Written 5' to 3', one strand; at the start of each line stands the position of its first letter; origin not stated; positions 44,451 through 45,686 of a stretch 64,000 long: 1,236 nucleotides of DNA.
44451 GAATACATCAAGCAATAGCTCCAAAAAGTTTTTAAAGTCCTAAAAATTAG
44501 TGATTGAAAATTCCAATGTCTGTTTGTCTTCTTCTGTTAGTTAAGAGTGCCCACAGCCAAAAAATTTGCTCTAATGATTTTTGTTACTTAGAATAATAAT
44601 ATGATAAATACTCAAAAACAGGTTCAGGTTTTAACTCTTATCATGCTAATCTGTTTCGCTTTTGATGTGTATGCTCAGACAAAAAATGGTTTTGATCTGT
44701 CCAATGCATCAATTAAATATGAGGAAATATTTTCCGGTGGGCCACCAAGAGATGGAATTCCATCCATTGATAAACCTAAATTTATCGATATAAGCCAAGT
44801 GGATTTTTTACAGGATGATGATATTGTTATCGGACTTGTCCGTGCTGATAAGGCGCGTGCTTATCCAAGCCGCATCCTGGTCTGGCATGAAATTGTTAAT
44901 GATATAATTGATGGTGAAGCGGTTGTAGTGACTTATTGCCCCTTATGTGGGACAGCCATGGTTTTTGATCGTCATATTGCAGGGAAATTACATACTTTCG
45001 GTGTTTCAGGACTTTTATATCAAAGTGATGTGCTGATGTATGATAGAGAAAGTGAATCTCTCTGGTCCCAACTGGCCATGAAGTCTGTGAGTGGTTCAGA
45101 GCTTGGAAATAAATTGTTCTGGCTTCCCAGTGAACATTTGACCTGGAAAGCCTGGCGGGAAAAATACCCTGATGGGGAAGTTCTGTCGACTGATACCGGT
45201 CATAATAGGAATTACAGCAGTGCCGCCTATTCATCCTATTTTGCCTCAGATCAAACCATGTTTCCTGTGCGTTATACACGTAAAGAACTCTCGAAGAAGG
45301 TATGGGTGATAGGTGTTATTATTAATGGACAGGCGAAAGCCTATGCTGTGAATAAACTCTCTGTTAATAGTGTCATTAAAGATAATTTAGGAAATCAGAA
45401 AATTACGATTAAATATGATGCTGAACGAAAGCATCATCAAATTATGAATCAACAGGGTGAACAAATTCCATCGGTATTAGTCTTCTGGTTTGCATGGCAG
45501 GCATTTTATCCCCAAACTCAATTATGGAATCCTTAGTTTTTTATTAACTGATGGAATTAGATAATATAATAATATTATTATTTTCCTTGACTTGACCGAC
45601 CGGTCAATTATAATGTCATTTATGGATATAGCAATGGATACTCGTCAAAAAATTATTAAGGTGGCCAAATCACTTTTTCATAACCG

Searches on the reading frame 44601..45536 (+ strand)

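Call 70: search_protein_families(library=pfam, proteins=[window:44601-45536:+], max_evalue=0.001)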
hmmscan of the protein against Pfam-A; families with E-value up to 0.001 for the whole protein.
window:44601-45536:+ (311 aa): 1 family
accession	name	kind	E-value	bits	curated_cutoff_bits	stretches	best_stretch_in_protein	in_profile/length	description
PF11376.13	DUF3179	-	3.4e-91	306.2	27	1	50-281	1-233/292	Protein of unknown function (DUF3179)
